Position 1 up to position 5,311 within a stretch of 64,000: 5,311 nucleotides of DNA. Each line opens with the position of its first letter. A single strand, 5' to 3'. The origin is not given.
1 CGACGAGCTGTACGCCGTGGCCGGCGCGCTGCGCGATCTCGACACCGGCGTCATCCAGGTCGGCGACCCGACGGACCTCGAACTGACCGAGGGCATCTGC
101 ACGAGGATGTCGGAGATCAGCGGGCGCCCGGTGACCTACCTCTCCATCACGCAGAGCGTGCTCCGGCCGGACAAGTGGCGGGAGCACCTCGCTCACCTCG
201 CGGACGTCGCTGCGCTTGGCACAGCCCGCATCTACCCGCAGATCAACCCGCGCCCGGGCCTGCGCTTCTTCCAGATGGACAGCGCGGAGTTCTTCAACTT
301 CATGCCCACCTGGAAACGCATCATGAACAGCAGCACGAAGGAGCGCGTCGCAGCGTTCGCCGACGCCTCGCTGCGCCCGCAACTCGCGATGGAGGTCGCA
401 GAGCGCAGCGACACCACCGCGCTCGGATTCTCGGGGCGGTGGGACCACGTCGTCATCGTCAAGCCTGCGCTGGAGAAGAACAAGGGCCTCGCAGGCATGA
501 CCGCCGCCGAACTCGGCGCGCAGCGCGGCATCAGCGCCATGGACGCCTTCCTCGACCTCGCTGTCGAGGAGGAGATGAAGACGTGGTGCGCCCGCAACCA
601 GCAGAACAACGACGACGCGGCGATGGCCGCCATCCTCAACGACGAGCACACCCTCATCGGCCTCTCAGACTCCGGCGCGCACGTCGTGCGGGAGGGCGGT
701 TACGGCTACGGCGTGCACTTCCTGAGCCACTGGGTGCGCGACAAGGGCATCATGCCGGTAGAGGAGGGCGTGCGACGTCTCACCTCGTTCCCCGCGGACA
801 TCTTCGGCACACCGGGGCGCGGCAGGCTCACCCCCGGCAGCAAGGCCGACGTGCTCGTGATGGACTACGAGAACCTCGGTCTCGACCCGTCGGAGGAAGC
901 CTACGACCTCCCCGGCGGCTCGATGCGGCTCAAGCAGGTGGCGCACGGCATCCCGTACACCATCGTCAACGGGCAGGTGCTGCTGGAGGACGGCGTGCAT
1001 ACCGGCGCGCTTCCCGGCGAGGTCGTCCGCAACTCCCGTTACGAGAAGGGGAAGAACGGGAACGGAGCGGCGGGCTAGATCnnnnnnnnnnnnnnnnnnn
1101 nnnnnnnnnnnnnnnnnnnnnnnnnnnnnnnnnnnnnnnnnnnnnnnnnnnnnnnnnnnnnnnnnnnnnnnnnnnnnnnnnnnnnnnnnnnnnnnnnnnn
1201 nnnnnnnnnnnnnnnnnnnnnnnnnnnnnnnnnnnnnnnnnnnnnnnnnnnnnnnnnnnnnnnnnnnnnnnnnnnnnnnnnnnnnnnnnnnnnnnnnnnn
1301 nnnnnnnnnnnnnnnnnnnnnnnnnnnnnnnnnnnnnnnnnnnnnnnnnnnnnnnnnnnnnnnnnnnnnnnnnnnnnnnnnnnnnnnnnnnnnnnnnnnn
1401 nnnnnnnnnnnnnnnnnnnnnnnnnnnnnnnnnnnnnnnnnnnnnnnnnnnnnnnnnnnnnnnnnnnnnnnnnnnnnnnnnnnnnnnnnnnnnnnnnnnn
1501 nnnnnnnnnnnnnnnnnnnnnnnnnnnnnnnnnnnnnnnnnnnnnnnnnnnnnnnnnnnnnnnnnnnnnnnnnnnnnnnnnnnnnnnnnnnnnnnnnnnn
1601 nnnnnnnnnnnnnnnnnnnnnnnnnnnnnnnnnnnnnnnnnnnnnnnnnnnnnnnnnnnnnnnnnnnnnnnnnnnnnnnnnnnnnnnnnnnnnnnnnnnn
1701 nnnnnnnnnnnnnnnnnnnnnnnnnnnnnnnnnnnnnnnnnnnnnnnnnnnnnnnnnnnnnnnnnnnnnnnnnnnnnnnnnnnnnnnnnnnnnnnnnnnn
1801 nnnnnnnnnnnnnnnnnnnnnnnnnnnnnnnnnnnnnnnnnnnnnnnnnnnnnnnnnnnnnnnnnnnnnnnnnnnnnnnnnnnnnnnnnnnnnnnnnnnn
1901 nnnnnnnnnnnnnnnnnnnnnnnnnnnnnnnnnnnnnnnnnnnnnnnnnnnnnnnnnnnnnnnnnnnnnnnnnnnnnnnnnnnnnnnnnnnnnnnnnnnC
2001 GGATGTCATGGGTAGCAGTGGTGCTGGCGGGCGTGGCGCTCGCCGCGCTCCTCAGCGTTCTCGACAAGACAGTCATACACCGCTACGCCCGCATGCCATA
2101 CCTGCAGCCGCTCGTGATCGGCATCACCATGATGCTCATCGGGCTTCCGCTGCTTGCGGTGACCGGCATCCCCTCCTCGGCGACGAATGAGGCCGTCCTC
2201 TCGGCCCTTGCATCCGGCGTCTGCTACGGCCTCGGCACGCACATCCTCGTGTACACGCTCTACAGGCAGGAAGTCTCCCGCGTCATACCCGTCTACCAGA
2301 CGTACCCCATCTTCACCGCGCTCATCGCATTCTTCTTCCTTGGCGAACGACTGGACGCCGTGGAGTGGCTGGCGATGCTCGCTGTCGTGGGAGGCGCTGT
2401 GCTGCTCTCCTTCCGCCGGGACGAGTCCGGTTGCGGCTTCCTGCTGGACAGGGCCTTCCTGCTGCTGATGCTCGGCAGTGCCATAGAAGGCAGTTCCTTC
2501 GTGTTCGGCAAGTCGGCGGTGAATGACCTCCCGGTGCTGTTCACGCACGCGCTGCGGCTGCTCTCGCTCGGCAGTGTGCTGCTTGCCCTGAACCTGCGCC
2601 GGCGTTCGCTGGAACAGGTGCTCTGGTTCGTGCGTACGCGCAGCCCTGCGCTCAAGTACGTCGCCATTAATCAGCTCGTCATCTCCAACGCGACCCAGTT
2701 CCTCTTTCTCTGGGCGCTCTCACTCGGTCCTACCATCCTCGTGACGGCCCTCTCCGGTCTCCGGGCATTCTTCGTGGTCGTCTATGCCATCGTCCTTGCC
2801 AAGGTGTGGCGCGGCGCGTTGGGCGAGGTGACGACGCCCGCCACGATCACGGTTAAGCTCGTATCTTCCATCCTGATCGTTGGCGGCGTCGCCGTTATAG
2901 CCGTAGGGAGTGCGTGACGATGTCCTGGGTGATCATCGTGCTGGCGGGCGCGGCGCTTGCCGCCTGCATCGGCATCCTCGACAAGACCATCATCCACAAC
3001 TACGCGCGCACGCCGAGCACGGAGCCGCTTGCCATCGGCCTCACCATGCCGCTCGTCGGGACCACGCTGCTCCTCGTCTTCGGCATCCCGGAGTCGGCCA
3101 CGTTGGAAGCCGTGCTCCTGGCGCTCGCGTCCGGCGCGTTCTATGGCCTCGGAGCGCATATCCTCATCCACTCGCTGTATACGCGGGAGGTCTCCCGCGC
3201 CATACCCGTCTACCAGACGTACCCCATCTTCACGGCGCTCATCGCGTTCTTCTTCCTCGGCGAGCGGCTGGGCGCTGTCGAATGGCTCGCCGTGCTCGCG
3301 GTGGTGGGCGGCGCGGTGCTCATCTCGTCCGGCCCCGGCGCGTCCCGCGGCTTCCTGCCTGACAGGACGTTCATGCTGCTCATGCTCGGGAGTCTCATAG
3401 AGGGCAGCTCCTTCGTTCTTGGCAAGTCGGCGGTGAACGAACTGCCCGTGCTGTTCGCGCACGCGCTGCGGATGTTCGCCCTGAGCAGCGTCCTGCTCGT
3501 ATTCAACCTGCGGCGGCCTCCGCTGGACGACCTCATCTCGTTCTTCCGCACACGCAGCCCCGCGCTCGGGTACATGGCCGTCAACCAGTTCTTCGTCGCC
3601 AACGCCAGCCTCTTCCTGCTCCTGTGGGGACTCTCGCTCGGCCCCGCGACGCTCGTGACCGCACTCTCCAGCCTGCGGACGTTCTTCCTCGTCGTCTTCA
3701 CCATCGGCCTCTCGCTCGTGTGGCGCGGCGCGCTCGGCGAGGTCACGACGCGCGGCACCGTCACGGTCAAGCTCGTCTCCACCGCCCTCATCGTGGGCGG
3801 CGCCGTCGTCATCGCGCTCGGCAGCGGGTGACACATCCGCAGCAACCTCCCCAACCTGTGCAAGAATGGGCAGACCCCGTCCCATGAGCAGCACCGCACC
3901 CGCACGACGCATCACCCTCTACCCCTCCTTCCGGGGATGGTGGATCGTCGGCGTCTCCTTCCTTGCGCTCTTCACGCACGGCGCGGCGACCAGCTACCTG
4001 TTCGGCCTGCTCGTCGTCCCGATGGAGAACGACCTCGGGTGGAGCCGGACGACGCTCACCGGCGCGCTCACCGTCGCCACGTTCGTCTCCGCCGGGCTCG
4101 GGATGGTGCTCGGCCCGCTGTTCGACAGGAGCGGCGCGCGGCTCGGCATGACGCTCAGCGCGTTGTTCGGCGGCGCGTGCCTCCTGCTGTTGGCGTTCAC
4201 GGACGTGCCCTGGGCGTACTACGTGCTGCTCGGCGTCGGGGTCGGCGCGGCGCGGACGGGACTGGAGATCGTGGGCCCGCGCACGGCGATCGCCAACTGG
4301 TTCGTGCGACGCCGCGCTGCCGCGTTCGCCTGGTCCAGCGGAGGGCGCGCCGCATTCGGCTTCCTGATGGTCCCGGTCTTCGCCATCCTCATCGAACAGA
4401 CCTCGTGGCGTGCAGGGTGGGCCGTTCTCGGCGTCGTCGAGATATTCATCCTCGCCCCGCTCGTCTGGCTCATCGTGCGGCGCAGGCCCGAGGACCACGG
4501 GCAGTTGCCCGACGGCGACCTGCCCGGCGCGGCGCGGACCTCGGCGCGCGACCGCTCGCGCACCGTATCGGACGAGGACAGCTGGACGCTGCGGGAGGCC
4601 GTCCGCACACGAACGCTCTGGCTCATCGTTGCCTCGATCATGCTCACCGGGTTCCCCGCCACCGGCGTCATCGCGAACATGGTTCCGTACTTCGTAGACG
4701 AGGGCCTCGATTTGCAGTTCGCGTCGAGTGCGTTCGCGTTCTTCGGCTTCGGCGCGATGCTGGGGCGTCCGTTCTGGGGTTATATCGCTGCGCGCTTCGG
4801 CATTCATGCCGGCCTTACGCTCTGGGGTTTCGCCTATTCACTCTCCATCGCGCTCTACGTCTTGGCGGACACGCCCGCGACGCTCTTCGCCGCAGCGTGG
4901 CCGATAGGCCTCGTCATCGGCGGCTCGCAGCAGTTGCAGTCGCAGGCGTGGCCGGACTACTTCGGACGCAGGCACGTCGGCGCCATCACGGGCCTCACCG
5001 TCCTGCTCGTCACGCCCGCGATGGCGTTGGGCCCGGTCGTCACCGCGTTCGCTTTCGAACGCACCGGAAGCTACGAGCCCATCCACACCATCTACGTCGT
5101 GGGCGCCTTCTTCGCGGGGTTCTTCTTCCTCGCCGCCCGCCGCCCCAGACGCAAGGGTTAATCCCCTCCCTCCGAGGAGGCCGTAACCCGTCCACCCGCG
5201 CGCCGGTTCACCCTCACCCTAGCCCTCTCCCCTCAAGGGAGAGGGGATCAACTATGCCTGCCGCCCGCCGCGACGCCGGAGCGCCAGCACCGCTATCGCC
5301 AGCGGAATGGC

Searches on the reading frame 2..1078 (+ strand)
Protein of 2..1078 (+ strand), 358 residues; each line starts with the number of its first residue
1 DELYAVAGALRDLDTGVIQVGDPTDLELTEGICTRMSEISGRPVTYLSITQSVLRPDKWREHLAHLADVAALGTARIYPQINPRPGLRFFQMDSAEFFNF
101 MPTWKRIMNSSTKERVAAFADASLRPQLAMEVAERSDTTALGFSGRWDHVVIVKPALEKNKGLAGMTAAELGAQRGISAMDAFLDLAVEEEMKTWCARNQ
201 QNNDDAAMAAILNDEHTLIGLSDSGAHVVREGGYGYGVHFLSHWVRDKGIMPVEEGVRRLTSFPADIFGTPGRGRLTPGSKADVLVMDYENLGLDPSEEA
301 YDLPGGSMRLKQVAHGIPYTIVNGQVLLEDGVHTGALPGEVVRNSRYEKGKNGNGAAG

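Call 59: search_protein_families(library=pfam, proteins=[window:2-1078:+], max_evalue=0.0001)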
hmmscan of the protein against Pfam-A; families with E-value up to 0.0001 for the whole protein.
window:2-1078:+ (358 aa): 1 family
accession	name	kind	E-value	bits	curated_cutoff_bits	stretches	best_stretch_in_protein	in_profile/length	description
PF07969.17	Amidohydro_3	-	2e-11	44.5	29.7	1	117-327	281-471/472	Amidohydrolase family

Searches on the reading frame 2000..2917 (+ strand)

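Call 59: search_protein_families(library=pfam, proteins=[window:2000-2917:+], max_evalue=0.0001)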
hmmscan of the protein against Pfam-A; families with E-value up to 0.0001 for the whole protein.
window:2000-2917:+ (305 aa): 2 families
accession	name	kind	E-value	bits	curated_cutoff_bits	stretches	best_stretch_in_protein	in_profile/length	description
PF00892.27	EamA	-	8.5e-16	58.9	28.2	1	3-137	2-134/135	EamA-like transporter family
PF03151.22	TPT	-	1.3e-05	25.2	30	1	19-138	18-137/291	Triose-phosphate Transporter family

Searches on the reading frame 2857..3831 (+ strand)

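Call 59: search_protein_families(library=pfam, proteins=[window:2857-3831:+], max_evalue=0.0001)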
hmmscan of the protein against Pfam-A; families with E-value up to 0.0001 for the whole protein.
window:2857-3831:+ (324 aa): 2 families
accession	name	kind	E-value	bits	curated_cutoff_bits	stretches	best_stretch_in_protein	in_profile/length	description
PF00892.27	EamA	-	2.5e-16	60.6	28.2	2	23-157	2-134/135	EamA-like transporter family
PF03151.22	TPT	-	4.4e-06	26.7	30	1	36-157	15-136/291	Triose-phosphate Transporter family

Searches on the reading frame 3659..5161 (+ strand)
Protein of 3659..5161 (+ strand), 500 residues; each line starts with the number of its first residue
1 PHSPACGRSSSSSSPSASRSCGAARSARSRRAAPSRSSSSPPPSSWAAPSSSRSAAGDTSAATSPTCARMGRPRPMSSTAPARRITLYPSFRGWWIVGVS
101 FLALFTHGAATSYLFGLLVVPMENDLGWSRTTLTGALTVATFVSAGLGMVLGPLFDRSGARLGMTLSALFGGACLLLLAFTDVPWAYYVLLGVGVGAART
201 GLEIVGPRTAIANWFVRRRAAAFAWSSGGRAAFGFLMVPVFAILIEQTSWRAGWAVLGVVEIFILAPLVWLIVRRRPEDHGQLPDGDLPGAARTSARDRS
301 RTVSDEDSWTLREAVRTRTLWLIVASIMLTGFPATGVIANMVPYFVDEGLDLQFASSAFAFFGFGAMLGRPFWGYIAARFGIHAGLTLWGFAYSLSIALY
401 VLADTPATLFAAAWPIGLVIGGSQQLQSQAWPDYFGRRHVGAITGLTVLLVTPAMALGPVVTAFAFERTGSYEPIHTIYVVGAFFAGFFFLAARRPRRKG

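Call 59: search_protein_families(library=pfam, proteins=[window:3659-5161:+], max_evalue=0.0001)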
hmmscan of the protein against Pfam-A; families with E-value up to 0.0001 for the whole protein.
window:3659-5161:+ (500 aa): 1 family
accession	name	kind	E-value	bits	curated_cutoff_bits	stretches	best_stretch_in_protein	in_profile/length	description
PF07690.21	MFS_1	-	4.8e-37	128.1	33.4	2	101-459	2-347/347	Major Facilitator Superfamily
